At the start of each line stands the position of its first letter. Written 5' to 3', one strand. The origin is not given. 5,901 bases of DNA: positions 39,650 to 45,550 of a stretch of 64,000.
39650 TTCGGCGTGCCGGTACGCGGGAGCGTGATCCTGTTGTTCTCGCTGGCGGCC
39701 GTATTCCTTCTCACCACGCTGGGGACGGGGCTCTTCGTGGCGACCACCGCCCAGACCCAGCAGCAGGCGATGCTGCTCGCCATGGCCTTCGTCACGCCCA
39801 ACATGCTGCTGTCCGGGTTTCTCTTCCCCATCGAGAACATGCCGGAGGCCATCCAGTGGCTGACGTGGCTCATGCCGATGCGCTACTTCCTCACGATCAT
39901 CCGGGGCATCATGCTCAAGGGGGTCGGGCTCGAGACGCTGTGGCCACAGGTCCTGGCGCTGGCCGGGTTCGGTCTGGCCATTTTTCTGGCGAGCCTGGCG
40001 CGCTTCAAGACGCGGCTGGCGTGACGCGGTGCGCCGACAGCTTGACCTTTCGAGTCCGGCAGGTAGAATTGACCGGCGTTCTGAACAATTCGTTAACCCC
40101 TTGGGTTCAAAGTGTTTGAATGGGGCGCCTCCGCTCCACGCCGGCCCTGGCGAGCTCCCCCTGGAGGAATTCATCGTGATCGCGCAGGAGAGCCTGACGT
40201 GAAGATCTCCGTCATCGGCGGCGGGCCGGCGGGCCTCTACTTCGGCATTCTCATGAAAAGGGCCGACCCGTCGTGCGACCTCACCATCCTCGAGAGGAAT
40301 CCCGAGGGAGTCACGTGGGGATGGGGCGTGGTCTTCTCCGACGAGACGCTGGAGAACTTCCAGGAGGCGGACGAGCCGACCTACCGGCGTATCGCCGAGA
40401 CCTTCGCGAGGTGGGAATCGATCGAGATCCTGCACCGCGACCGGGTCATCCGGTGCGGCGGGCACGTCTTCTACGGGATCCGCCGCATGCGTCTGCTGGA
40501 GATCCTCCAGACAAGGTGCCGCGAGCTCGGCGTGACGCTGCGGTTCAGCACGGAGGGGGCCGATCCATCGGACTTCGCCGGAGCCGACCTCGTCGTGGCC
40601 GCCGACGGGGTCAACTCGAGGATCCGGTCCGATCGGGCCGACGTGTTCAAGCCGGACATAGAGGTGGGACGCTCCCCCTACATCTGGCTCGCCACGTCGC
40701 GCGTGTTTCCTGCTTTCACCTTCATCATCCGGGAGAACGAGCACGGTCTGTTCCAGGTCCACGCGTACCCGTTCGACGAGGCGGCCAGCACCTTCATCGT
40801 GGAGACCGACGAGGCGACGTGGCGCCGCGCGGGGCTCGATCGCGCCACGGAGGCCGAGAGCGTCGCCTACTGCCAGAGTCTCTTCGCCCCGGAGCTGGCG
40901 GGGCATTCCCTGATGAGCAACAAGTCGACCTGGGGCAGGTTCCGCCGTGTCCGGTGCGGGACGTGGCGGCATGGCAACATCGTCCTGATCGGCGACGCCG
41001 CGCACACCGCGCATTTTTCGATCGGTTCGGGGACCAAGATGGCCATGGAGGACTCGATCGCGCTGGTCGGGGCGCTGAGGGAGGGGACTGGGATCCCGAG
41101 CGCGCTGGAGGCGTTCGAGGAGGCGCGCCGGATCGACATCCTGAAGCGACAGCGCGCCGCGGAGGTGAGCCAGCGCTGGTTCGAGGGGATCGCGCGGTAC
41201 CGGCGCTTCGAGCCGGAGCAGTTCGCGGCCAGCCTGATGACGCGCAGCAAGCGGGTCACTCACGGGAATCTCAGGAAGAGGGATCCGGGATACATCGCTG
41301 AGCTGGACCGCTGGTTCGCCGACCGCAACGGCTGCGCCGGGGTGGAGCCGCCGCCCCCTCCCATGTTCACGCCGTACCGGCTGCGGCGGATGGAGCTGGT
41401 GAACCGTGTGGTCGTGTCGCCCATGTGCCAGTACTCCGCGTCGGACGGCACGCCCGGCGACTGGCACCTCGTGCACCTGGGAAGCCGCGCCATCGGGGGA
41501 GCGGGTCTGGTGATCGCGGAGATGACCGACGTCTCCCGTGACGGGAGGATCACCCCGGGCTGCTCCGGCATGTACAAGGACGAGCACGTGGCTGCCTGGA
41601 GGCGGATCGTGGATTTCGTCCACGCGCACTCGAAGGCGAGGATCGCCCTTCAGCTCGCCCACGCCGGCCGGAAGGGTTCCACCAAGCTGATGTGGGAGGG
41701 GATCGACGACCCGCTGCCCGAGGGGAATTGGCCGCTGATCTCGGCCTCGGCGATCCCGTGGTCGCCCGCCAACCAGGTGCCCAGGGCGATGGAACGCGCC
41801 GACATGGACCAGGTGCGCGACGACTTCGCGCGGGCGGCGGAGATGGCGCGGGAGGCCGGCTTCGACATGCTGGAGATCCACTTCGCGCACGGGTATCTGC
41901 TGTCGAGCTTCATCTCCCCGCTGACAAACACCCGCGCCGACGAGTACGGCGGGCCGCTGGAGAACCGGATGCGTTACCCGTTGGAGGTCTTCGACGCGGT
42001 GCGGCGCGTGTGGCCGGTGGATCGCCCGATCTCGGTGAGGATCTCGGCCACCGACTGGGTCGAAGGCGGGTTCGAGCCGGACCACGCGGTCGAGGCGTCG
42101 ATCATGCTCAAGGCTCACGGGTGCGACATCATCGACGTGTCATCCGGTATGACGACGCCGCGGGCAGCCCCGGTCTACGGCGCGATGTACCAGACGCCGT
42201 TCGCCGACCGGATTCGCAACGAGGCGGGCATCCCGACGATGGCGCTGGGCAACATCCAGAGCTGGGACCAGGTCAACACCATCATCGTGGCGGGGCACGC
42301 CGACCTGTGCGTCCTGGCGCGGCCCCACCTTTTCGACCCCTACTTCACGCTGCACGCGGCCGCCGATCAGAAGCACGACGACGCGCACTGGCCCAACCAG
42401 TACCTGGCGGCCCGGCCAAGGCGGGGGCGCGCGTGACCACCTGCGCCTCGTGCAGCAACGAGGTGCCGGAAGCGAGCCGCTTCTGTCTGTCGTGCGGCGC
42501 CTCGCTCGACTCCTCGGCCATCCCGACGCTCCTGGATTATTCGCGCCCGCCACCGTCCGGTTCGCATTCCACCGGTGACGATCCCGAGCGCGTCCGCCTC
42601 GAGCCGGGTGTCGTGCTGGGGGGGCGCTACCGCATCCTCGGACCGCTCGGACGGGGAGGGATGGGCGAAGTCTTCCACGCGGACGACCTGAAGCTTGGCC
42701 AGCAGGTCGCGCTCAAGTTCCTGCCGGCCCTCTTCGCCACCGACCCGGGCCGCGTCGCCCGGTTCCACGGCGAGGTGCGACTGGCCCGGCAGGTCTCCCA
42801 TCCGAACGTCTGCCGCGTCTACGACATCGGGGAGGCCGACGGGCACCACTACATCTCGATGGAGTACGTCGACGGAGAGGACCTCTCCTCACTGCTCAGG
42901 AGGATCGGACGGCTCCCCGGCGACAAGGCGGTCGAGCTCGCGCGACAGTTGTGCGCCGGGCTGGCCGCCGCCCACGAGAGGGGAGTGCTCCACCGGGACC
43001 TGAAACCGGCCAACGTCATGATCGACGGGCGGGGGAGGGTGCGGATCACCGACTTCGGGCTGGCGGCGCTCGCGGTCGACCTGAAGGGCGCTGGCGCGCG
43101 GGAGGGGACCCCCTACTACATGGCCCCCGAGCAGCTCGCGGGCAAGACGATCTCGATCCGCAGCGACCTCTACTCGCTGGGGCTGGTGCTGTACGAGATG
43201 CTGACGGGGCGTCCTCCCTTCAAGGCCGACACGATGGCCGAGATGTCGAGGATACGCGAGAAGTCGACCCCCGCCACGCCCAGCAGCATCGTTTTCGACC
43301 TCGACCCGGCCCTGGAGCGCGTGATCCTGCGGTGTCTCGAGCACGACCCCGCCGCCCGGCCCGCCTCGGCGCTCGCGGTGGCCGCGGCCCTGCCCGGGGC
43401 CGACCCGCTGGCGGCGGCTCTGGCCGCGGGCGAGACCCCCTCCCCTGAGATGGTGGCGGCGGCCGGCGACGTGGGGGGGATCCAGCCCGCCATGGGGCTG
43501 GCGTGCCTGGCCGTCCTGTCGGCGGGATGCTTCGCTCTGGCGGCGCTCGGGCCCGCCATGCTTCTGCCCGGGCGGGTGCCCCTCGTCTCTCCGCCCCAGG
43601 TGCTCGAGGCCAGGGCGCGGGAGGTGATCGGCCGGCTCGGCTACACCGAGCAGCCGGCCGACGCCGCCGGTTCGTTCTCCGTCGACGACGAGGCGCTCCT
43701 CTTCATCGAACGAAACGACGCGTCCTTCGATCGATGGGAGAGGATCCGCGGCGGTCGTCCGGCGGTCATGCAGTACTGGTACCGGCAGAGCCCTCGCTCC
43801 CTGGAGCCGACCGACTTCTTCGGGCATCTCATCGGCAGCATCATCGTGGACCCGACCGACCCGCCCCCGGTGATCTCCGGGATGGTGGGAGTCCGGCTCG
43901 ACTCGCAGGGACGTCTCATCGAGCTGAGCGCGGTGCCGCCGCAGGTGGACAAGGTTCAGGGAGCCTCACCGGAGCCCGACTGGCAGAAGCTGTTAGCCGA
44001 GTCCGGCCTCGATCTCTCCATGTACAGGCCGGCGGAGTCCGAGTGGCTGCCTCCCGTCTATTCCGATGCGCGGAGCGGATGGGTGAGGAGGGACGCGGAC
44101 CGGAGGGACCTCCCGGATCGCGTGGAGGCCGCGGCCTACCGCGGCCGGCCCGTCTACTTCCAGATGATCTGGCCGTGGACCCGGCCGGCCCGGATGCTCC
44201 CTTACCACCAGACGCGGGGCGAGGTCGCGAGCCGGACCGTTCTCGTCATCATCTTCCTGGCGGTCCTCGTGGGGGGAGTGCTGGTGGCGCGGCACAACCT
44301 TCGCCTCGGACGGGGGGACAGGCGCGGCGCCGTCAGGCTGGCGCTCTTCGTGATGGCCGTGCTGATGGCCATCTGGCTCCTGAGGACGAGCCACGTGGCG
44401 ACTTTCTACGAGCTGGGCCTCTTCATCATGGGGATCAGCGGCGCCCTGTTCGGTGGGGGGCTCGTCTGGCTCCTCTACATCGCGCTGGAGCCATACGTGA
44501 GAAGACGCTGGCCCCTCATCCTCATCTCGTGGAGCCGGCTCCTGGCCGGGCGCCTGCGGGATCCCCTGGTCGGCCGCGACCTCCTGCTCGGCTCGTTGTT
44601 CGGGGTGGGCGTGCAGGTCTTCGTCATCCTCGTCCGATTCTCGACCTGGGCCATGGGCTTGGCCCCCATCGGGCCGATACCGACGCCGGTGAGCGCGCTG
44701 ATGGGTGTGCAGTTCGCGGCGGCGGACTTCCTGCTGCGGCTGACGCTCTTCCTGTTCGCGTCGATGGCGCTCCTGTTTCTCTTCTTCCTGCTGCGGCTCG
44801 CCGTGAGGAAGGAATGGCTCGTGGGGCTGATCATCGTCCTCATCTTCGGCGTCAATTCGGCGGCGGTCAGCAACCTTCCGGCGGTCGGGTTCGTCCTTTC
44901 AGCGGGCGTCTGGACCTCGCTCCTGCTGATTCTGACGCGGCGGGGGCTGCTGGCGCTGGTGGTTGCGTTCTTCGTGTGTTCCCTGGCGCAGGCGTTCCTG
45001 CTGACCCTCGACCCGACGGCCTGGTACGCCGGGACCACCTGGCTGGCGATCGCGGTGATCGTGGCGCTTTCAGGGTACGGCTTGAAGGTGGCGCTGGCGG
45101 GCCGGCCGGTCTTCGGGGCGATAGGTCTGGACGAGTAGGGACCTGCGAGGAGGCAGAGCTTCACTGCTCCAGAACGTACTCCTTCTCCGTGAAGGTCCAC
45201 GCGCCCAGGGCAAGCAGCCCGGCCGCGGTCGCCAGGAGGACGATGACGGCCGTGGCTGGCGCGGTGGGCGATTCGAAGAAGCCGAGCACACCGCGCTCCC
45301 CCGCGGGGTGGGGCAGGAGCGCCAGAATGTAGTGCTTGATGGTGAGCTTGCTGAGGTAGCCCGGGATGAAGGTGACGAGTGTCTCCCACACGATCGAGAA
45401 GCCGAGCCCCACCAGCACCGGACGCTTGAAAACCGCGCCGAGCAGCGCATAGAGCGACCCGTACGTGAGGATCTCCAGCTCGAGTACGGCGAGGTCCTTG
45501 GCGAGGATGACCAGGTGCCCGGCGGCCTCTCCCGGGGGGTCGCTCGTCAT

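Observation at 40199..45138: Salicylyl-CoA-5-hydroxylase-like FAD-monooxygenase/OYE fusion translationally coupled to a polytopic membrane Ser/Thr kinase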

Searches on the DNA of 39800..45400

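Call 67: search_rna_families(source=window, start=39800, end=45400, threshold=evalue, max_evalue=1)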
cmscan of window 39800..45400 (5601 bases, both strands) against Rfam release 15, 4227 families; matches with E-value up to 1: 0.
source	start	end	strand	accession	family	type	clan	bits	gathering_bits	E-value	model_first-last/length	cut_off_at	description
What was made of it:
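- Tried and rejected: Rfam scan of 39800-45400: no match (call 67).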
